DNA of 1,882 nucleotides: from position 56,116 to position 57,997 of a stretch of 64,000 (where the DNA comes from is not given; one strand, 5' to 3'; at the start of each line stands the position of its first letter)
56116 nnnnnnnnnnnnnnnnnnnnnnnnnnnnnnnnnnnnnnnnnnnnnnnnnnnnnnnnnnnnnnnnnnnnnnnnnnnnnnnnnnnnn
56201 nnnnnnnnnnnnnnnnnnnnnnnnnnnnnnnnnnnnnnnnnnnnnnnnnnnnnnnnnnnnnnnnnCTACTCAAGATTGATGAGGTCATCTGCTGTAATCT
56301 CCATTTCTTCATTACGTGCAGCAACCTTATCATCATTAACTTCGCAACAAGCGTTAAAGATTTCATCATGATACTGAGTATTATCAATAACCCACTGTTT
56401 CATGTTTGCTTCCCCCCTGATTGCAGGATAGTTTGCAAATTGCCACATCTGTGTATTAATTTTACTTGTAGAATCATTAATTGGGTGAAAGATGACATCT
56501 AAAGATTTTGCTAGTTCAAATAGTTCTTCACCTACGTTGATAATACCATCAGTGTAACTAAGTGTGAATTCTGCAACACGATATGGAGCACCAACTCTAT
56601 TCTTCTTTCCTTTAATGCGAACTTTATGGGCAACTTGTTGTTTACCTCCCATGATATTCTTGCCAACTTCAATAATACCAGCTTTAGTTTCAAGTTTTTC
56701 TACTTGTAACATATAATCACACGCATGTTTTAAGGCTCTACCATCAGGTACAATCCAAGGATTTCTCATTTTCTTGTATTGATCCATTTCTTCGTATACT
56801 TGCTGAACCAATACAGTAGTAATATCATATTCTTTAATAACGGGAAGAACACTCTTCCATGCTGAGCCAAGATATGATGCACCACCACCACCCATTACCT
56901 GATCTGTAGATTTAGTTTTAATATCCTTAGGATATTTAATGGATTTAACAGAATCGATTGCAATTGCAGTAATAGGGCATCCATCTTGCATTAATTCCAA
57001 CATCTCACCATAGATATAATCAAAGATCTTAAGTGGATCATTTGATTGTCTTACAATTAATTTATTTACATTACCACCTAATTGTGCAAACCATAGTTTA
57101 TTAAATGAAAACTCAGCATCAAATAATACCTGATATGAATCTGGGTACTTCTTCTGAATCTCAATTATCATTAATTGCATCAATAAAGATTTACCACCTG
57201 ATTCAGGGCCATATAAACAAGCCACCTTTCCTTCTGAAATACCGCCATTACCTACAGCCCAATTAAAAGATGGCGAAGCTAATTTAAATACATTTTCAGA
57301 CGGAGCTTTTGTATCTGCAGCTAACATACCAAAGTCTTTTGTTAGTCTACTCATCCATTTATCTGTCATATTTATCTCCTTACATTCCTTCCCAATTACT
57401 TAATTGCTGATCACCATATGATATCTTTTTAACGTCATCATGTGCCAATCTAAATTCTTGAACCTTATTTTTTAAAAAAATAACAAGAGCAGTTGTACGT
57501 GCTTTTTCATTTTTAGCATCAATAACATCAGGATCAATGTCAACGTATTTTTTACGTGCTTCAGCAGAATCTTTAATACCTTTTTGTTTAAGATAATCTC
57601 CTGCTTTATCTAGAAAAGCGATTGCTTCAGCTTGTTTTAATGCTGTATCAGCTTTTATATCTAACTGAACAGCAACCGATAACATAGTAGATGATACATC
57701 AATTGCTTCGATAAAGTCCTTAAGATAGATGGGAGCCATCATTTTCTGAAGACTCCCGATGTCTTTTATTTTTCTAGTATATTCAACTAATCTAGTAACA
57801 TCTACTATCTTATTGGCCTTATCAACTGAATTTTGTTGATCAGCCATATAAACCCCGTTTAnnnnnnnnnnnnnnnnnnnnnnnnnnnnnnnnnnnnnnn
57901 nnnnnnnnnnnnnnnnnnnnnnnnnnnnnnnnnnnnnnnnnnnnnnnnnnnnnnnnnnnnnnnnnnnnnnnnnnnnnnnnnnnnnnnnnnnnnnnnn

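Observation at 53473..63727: Mosaic replisome: PolC-type (DnaQ-PolIII-alpha) polymerase embedded in a T4-like recombination/replication gene set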

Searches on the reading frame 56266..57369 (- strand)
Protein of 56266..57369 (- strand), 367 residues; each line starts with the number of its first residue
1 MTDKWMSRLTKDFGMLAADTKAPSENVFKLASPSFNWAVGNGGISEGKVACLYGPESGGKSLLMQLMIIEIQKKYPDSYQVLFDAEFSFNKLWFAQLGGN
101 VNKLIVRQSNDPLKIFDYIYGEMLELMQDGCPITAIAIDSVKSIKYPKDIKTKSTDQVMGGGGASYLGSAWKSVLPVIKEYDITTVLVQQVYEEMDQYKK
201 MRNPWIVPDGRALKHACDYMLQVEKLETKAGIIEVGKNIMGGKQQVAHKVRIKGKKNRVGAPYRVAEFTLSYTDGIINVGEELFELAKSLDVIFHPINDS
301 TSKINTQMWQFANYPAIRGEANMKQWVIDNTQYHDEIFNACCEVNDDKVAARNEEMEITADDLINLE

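Call 4: search_protein_families(library=pfam, proteins=[window:56266-57369:-], max_evalue=0.01)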
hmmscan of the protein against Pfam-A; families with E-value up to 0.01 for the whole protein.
window:56266-57369:- (367 aa): 1 family
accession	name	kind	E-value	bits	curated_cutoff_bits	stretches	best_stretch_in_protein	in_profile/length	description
PF00154.27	RecA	-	2.4e-25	89.9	27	1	17-276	22-261/262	recA bacterial DNA recombination protein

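Call 5: search_protein_families(library=phrogs, proteins=[window:56266-57369:-], max_evalue=0.001)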
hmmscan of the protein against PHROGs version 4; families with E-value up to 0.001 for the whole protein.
window:56266-57369:- (367 aa): 3 families
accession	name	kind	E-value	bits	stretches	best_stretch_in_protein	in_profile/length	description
phrog_97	-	other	1.3e-38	134.4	2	4-234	22-258/506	UvsX-like recombinase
phrog_8337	-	DNA, RNA and nucleotide metabolism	2.2e-16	61.1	1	26-227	48-243/273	DNA repair protein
phrog_19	-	DNA, RNA and nucleotide metabolism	0.00022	21.2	0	20-68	327-374/621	DnaB-like replicative helicase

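Call 22: search_dna_similar(query=window:56266-57369:-, collection=phages, mode=protein, max_rows=15)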
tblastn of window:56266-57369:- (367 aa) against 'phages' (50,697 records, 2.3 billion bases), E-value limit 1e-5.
Records with a match: 527; places in all: 527; records where one place covers at least 80% of the query: 198.
Best place of each record, by identity: <60% 527.
By first word of the organism name: Staphylococcus 188; Mycobacterium 154; Clostridium 32; Streptomyces 27; Aeromonas 23; Bacillus 20; Bacteriophage 17; Gordonia 9; Thermus 8; Cellulophaga 5; and 25 more.
By host as written in the record: Mycobacterium smegmatis mc2 155 110; Staphylococcus aureus 57; - 56; Clostridium sporogenes ATCC-15579 30; Mycobacterium smegmatis mc2155 17; Mycobacterium smegmatis mc#155 17; Staphylococcus sp. 14; Streptomyces griseus ATCC 10137 13; and 110 more.
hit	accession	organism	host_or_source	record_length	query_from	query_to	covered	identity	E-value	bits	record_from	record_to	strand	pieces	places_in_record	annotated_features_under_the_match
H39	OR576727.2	Myxococcus phage Mx1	Myxococcus sp.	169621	2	345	94%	29.9%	6e-36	144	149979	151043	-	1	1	RecA-like recombination protein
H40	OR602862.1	Moorella phage MTATph1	Moorella thermoacetica DSM 103132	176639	7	357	96%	26.4%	8e-18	91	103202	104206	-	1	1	UvsX-like recombinase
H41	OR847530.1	Listeria phage LM 4-11-1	Listeria monocytogenes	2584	3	343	93%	26.7%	5e-23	106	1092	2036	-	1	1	record has no annotation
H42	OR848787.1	Listeria phage LM 4-14-1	Listeria monocytogenes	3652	3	343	93%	26.7%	6e-23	106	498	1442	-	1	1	record has no annotation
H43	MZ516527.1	Hafnia phage yong2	Hafnia paralvei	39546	6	337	90%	26.8%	9e-18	91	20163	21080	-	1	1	RecA protein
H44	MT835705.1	Bacteriophage sp.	human fecal samples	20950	3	362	98%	24.3%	1e-18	94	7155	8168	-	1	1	record has no annotation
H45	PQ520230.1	Enterococcus phage IME_EF3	-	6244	3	337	91%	25.7%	2e-16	87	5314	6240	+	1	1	record has no annotation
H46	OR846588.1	Enterococcus phage Efs 1-1-1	Enterococcus faecalis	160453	3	337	91%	25.7%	3e-16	86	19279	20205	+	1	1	record has no annotation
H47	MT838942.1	Bacteriophage sp.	human fecal samples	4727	3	337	91%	25.6%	2e-18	92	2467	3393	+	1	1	record has no annotation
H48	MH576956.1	Mycobacterium phage Inca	Mycobacterium smegmatis mc2155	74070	6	340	91%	24.9%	2e-16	87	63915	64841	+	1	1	115: RecA-like DNA recombinase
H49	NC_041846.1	Mycobacterium phage Bask21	Mycobacterium smegmatis mc2 155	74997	6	337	90%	25.1%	3e-17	89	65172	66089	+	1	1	119: UvsX-like recombinase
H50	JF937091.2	Mycobacterium phage Bask21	Mycobacterium smegmatis mc2 155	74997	6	337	90%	25.1%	3e-17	89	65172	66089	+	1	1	119: RecA-like DNA recombinase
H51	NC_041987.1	Mycobacterium phage SirDuracell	Mycobacterium smegmatis mc2 155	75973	6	337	90%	25.1%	3e-17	89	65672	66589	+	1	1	119: UvsX-like recombinase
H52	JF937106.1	Mycobacterium phage SirDuracell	Mycobacterium smegmatis mc2 155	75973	6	337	90%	25.1%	3e-17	89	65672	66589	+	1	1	119: RecA-like DNA recombinase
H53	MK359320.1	Mycobacterium phage Cookies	Mycobacterium smegmatis mc2 155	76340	6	337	90%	25.1%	3e-17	89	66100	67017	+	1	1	116: RecA-like DNA recombinase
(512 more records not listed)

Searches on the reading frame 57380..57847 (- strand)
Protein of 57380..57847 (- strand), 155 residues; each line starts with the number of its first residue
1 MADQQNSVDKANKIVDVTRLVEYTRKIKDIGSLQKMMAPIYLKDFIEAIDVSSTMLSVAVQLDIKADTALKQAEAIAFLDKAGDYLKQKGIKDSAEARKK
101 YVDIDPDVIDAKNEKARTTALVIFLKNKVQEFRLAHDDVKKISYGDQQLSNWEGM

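Call 4: search_protein_families(library=pfam, proteins=[window:57380-57847:-], max_evalue=0.01)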
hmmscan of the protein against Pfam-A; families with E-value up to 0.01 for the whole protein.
window:57380-57847:- (155 aa): 0 families

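Call 5: search_protein_families(library=phrogs, proteins=[window:57380-57847:-], max_evalue=0.001)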
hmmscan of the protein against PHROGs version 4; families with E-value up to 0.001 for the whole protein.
window:57380-57847:- (155 aa): 0 families

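Call 26: search_protein_families(library=pfam, proteins=[window:57380-57847:-], max_evalue=1)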
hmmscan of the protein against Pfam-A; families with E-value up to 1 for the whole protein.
window:57380-57847:- (155 aa): 0 families

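Call 76: find_homologous_proteins(query=window:57380-57847:-, max_evalue=0.001)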
Query window:57380-57847:- (155 aa): 96 proteins with E <= 0.001 among 141 candidates.
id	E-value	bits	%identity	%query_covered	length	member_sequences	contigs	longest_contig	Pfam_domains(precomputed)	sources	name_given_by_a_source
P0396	1.7e-90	318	100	100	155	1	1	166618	-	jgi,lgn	-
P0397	2.3e-85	302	93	100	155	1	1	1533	-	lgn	-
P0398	5.7e-80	284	87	100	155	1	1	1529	-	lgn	-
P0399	1.5e-75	270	83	100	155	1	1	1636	-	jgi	-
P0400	2.8e-74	266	83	100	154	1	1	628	-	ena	-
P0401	3.5e-74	266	81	100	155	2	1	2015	-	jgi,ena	-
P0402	1.7e-73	263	81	100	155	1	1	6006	-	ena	-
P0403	7.1e-71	255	81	96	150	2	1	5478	-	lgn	-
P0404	1.8e-66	241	76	95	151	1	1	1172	-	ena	-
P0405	1.0e-65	238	74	100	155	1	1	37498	-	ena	-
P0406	1.9e-55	205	66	96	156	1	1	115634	-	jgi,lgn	jgi:hypothetical protein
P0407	2.3e-55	205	67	95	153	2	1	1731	-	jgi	jgi:hypothetical protein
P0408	3.4e-55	204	66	95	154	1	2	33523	-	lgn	-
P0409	1.4e-54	202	67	92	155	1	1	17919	-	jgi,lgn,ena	-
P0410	1.1e-53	199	66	96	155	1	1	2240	-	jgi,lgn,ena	-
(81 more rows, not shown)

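Call 83: find_encoding_contigs(protein=P0396, flank=1000, max_places=3)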
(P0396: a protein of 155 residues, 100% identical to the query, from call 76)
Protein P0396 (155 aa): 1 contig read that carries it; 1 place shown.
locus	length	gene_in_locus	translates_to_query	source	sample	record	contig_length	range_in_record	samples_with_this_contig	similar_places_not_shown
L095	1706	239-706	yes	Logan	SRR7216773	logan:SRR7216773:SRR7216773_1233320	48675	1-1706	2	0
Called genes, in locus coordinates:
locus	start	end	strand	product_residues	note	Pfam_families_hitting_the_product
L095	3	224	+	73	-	?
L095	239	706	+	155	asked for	-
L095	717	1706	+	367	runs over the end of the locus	PF00154:RecA_N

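Call 86: predict_structure(alignment_id=A3)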
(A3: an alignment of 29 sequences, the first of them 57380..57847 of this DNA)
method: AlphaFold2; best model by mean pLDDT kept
length: 155 residues; sequences in the alignment: 29
mean_pLDDT: 84.3   pTM: 0.71
mean pLDDT of the five models: 84.3, 83.4, 82.6, 82.5, 80.0
residues with pLDDT >= 90: 93; 70-90: 35; 50-70: 17; < 50: 10
segments of 3 or more residues with pLDDT < 50: 1-8
pLDDT, mean of each block of 10 residues (from residue 1): 46 64 87 86 93 92 95 95 90 90 93 94 94 93 69 51
secondary structure, 60 per line:
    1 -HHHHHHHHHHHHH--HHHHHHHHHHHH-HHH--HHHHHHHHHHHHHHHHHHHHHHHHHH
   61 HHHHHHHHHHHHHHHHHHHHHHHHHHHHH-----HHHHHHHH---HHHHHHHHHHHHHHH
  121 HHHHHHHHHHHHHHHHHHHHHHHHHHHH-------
elements in order: H2-14 H17-28 H35-89 H95-102 H106-148

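Call 88: fold_search(model_id=the predicted structure, library=pdb)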
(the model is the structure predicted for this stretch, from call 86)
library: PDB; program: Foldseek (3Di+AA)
matches with E <= 10: 625; with E <= 0.001: 0
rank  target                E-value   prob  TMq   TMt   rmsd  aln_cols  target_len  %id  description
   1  4zwt_H                1.0e-01  1.00  0.62  0.74   4.3       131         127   12  Crystal Structure of the Bacteriophage T4 recombination mediator protein UvsY, Lattice Type IV (released 2016-03-02)
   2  4zwt_F                1.1e-01  1.00  0.61  0.74   4.2       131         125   12  Crystal Structure of the Bacteriophage T4 recombination mediator protein UvsY, Lattice Type IV (released 2016-03-02)
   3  4zwq_A                1.2e-01  1.00  0.61  0.68   4.2       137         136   12  Crystal Structure of the Bacteriophage T4 recombination mediator protein UvsY, Lattice Type I (released 2016-03-02)
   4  4zwt_M                1.7e-01  1.00  0.60  0.74   4.3       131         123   13  Crystal Structure of the Bacteriophage T4 recombination mediator protein UvsY, Lattice Type IV (released 2016-03-02)
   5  4zwt_E                1.7e-01  1.00  0.61  0.73   4.3       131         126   12  Crystal Structure of the Bacteriophage T4 recombination mediator protein UvsY, Lattice Type IV (released 2016-03-02)
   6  4zwt_B                1.7e-01  1.00  0.59  0.71   4.6       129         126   11  Crystal Structure of the Bacteriophage T4 recombination mediator protein UvsY, Lattice Type IV (released 2016-03-02)
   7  4zwt_J                1.9e-01  1.00  0.60  0.68   5.0       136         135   12  Crystal Structure of the Bacteriophage T4 recombination mediator protein UvsY, Lattice Type IV (released 2016-03-02)
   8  2b5u_A                2.1e-01  0.41  0.28  0.10  22.9       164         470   14  Crystal Structure Of Colicin E3 V206C Mutant In Complex With Its Immunity Protein (released 2006-11-07)
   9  4zwt_D                2.2e-01  1.00  0.62  0.73   4.2       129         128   12  Crystal Structure of the Bacteriophage T4 recombination mediator protein UvsY, Lattice Type IV (released 2016-03-02)
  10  1jch_A                2.6e-01  0.38  0.28  0.10  22.5       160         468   12  Crystal Structure of Colicin E3 in Complex with its Immunity Protein (released 2001-11-30)
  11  6h2d_R                2.7e-01  0.98  0.54  0.47  12.9       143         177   12  Structure of the soluble AhlC of the tripartite alpha-pore forming toxin, AHL, from Aeromonas hydrophila. (released 2019-07-10)
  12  4zwt_A                3.3e-01  1.00  0.61  0.75   4.0       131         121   13  Crystal Structure of the Bacteriophage T4 recombination mediator protein UvsY, Lattice Type IV (released 2016-03-02)
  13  5ew5_A                3.3e-01  0.38  0.28  0.10  22.3       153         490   12  Crystal Structure of Colicin E9 In Complex with Its Immunity Protein Im9 (released 2016-07-20)
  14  6r1j_J                3.3e-01  0.33  0.27  0.17  21.3       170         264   10  Structure of the soluble AhlC triple head mutant of the tripartite alpha-pore forming toxin, AHL, from Aeromonas hydro (released 2019-07-10)
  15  4zwq_C                3.5e-01  1.00  0.62  0.70   4.8       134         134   12  Crystal Structure of the Bacteriophage T4 recombination mediator protein UvsY, Lattice Type I (released 2016-03-02)
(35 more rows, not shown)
